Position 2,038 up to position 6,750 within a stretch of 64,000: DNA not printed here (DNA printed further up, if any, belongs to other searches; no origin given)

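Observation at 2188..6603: Carbohydrate esterase physically fused to a PVC-type dehydrogenase / HEAT / CBM / cytochrome c protein inside a xylan operon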

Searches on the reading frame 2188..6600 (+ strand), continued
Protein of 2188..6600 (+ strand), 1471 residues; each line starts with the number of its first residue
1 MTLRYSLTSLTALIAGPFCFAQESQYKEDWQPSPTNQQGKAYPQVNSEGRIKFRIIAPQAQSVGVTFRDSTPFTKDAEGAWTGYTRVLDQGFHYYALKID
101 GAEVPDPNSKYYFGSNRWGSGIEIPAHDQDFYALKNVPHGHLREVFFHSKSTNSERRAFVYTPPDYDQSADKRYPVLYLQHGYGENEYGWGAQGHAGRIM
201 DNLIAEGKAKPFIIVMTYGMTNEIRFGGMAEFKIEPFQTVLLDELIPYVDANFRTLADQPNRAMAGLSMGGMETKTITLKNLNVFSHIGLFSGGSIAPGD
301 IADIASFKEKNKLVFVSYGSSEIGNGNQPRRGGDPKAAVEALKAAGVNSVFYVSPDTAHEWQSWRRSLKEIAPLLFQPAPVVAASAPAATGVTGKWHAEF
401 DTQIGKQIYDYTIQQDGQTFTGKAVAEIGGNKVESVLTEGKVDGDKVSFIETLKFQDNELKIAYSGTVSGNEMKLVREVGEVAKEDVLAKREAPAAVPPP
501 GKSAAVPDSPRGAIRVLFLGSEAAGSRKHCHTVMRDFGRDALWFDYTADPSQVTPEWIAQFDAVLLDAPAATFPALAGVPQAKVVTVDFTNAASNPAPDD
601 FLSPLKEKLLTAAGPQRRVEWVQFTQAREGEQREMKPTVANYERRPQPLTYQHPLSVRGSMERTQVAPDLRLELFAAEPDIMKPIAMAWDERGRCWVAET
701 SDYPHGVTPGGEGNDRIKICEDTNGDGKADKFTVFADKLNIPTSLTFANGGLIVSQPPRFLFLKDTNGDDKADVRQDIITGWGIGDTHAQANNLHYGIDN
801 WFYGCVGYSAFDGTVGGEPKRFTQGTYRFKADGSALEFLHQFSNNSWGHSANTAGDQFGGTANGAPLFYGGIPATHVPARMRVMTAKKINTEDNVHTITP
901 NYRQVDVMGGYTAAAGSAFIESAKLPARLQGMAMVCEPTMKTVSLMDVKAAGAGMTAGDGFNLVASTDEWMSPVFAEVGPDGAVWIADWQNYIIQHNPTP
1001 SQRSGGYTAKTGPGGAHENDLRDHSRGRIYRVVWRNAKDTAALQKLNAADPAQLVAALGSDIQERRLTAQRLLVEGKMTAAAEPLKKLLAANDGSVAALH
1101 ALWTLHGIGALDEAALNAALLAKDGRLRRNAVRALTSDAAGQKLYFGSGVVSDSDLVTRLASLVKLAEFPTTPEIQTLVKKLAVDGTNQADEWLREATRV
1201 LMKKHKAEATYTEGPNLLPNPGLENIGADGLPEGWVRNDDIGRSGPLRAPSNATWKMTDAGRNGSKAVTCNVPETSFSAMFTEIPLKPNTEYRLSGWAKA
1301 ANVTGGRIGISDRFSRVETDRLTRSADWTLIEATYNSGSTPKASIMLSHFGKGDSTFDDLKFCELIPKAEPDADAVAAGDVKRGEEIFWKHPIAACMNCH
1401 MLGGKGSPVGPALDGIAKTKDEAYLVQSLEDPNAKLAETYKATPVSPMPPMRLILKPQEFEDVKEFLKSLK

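Call 30: find_encoding_contigs(protein=P0001, flank=1000, max_places=2)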
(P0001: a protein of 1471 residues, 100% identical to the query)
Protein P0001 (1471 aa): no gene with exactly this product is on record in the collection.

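Call 31: find_related_loci(query=window:2188-6600:+, collection=genome_contigs, flank=10000)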
Query window:2188-6600:+ (1471 aa) in genome_contigs; peptide patterns used: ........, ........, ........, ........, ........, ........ (x = any residue, [..] = any of these).
159 stretches matched a pattern; 52 encode a relative of the query (tblastn E <= 1e-3); 51 distinct loci.
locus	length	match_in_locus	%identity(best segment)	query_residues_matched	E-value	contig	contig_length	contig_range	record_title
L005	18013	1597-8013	90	1-1471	0e+0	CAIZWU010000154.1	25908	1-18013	uncultured bacterium isolate Loc090402-4m_bin-0721 genome assembly, contig: bin-0721:154/405, whole genome shotgun seque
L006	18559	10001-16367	85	1-1471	0e+0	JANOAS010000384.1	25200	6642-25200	MAG: bacterium isolate VAR_18_metabat_284 VAR_18_k141_3365030, whole genome shotgun sequence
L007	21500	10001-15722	74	1-1471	0e+0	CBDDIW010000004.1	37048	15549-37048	MAG: Verrucomicrobiales bacterium isolate d3b9009e-6516-44d0-9bc4-f41f8ada90fd genome assembly, contig: contig_4, whole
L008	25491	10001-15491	70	1-1471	0e+0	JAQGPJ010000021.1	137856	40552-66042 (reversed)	MAG: Verrucomicrobiales bacterium isolate RYN_636 scaffold_1285892, whole genome shotgun sequence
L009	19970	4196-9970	73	1-1471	0e+0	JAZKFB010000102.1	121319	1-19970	MAG: Verrucomicrobiota bacterium isolate DC_HB_02_SPN181219-bin059 DCHB02SPN_B059_0_000000000102, whole genome shotgun s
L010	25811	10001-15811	91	32-1471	0e+0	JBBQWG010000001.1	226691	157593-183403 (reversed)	MAG: Verrucomicrobiales bacterium isolate Co_metawrap_2047 Cmw_2047_k141_28579273_length_226691_cov_12.0000, whole genom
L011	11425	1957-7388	81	1-1471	0e+0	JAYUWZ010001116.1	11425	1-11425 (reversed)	MAG: Verrucomicrobiaceae bacterium isolate GL130_UP_concoct_108_sub GL130_UP_concoct_108_sub_1115, whole genome shotgun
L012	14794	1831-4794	76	496-1471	0e+0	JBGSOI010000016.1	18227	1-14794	MAG: Akkermansiaceae bacterium isolate JTS-AC276 k141_4255559, whole genome shotgun sequence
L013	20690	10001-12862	76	514-1471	0e+0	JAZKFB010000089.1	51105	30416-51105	MAG: Verrucomicrobiota bacterium isolate DC_HB_02_SPN181219-bin059 DCHB02SPN_B059_0_000000000089, whole genome shotgun s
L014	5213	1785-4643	71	514-1471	0e+0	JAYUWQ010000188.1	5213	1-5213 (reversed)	MAG: bacterium isolate GL127_UP_concoct_103 GL127_UP_concoct_103_187, whole genome shotgun sequence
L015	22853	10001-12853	68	514-1471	0e+0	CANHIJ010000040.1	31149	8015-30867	MAG: Verrucomicrobiales bacterium isolate RE-23may17-412 genome assembly, contig: RE-23may17-C3352, whole genome shotgun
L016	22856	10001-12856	70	515-1471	0e+0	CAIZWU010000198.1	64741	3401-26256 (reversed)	uncultured bacterium isolate Loc090402-4m_bin-0721 genome assembly, contig: bin-0721:198/405, whole genome shotgun seque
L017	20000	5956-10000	89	137-1471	0e+0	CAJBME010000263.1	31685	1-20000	uncultured bacterium isolate Loc090402-4m_bin-0645 genome assembly, contig: bin-0645:263/377, whole genome shotgun seque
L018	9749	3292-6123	63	512-1471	0e+0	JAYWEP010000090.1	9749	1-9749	MAG: Chthoniobacter sp. isolate GL98_DN_concoct_206 GL98_DN_concoct_206_89, whole genome shotgun sequence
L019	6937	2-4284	93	43-1471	0e+0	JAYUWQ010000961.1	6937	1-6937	MAG: bacterium isolate GL127_UP_concoct_103 GL127_UP_concoct_103_960, whole genome shotgun sequence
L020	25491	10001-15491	75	1-1471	0e+0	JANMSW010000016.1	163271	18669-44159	MAG: Spartobacteria bacterium isolate SOY_29_metabat_334 SOY_29_k141_3561951, whole genome shotgun sequence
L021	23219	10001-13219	64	503-1471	0e+0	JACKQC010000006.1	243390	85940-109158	MAG: Akkermansiaceae bacterium isolate HK-STAS-VERR-10 HK-STAS-VERR-10_6, whole genome shotgun sequence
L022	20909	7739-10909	63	514-1471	0e+0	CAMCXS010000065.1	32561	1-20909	MAG: Akkermansia muciniphila isolate MiE-14oct19-53 genome assembly, contig: MiE-14oct19-C1507, whole genome shotgun seq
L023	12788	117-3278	62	512-1471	0e+0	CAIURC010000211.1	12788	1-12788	MAG: uncultured Spartobacteria bacterium isolate Erken-D2_bin-0191 genome assembly, contig: bin-0191:211/224, whole geno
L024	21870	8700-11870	62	514-1471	0e+0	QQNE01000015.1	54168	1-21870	MAG: Verrucomicrobia bacterium isolate V1-115 Ga0133913_10001596, whole genome shotgun sequence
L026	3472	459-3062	62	600-1471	0e+0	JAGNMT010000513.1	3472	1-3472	MAG: Verrucomicrobiales bacterium isolate Go_SlAct_bin_210 Go_SlAct_216429_length_3472_cov_5.298954, whole genome shotgu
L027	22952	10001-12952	73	482-1471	0e+0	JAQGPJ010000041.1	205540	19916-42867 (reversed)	MAG: Verrucomicrobiales bacterium isolate RYN_636 scaffold_1805308, whole genome shotgun sequence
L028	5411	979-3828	58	512-1471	0e+0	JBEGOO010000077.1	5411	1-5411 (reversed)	MAG: Verrucomicrobiota bacterium isolate nebranchanacostia_2019_sw_WHONDRS-S19S_0081_B_bin.20 scaffold_1446797, whole ge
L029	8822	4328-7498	61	514-1471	0e+0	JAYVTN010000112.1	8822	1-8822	MAG: Spartobacteria bacterium isolate GL74_UP_concoct_187_sub GL74_UP_concoct_187_sub_111, whole genome shotgun sequence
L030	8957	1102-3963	58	512-1471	0e+0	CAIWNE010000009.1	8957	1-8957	MAG: uncultured Opitutae bacterium isolate YR_bin-3491 genome assembly, contig: bin-3491:009/148, whole genome shotgun s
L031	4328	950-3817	57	512-1471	0e+0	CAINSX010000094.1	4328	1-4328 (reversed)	MAG: uncultured Opitutae bacterium isolate LinL3_bin-0447 genome assembly, contig: bin-0447:094/390, whole genome shotgu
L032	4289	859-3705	57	503-1471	0e+0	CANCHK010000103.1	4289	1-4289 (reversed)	MAG: Opitutae bacterium isolate JR-DAM-100519-116 genome assembly, contig: JR-DAM-100519-C29304, whole genome shotgun se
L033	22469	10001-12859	56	500-1471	0e+0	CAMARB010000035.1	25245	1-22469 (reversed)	MAG: Chthoniobacter flavus isolate MaE-09apr19-178 genome assembly, contig: MaE-09apr19-C2127, whole genome shotgun sequ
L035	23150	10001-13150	62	514-1471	0e+0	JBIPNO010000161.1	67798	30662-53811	MAG: Haloferula sp. isolate ME2018-06-14_3300042564_group8_bin200 Rohwer_bin2702_scaffold_229_c1, whole genome shotgun s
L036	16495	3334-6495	62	509-1471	0e+0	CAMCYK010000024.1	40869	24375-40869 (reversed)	MAG: Akkermansia muciniphila isolate MiE-16apr19-166 genome assembly, contig: MiE-16apr19-C1504, whole genome shotgun se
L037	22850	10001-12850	57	512-1471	0e+0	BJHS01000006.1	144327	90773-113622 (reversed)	Verrucomicrobiota bacterium LBMAG_Verrucomicrobia_hypo.bin1_CL120-10 DNA, sequence06, whole genome shotgun sequence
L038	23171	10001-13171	61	514-1471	0e+0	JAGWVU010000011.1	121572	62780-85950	MAG: Verrucomicrobia bacterium isolate REEB427 contig-150_163, whole genome shotgun sequence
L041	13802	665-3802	60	504-1471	0e+0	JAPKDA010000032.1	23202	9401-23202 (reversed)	MAG: Akkermansiaceae bacterium isolate ANT-78 NODE_452_length_23202_cov_21.672657, whole genome shotgun sequence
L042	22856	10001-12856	71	515-1471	0e+0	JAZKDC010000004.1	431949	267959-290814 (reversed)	MAG: Verrucomicrobiota bacterium isolate DC_HB_01_SPN181219-bin032 DCHB01SPN_B032_0_000000000004, whole genome shotgun s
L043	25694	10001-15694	81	22-1471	0e+0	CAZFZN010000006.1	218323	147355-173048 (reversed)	MAG TPA_asm: uncultured Akkermansia sp. isolate binchicken_co179_123 genome assembly, contig: NODE_255_length_218323_cov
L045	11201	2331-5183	57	515-1471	0e+0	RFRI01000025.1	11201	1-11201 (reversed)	MAG: Verrucomicrobia bacterium isolate WB4_2_1054 contig_100_24, whole genome shotgun sequence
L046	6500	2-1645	57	936-1471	0e+0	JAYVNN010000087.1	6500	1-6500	MAG: Chthoniobacter sp. isolate GL65_DN_metabat_42_sub GL65_DN_metabat_42_sub_86, whole genome shotgun sequence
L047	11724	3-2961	56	656-1471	1e-143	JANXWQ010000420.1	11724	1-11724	MAG: Chthoniobacter sp. isolate GL140_2_metabat_198_sub GL140_2_k141_938476, whole genome shotgun sequence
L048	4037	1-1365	52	998-1471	9e-139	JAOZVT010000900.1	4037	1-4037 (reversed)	MAG: Prosthecobacter sp. isolate bin D_3_3 D_3_3_5484_length_4127_cov_5, whole genome shotgun sequence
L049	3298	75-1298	55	1058-1471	8e-137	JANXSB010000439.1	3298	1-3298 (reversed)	MAG: Chthoniobacter sp. isolate 336R_metabat_413_sub 336R_k141_2227979, whole genome shotgun sequence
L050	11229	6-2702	68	672-1471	7e-37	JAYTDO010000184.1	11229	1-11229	MAG: Chthoniobacteraceae bacterium isolate GFS_1749 GFS_1749_183, whole genome shotgun sequence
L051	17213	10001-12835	58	512-1471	0e+0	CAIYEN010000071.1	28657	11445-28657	MAG: uncultured Opitutae bacterium isolate UppL6_bin-0046 genome assembly, contig: bin-0046:071/282, whole genome shotgu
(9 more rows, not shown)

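Call 59: list_cluster_members(proteins=[P0001, P0002, P0012, P0142])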
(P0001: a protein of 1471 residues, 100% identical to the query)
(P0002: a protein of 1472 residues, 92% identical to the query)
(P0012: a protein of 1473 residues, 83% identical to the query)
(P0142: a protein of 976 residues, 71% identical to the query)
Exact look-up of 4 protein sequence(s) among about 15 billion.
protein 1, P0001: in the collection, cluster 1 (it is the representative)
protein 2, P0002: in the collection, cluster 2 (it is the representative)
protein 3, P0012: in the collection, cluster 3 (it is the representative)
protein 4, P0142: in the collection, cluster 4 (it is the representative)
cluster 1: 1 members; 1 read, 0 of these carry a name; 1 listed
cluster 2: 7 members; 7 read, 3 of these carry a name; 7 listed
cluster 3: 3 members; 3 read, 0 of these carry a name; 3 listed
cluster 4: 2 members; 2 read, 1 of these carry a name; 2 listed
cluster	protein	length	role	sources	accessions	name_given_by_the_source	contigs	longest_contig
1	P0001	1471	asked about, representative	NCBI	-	-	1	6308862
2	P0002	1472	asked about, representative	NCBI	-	-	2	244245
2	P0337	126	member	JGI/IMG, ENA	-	mono/diheme cytochrome c family protein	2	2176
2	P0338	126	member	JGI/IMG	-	mono/diheme cytochrome c family protein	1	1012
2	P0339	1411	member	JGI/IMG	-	putative membrane-bound dehydrogenase-like protein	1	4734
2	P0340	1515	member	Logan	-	-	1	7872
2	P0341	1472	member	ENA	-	-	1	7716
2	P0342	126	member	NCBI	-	-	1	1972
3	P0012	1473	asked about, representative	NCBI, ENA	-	-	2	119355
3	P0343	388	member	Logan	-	-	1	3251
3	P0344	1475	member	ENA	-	-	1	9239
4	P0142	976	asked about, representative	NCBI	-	-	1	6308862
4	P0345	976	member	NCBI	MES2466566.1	MAG: PVC-type heme-binding CxxCH protein [Verrucomicrobiota bacterium]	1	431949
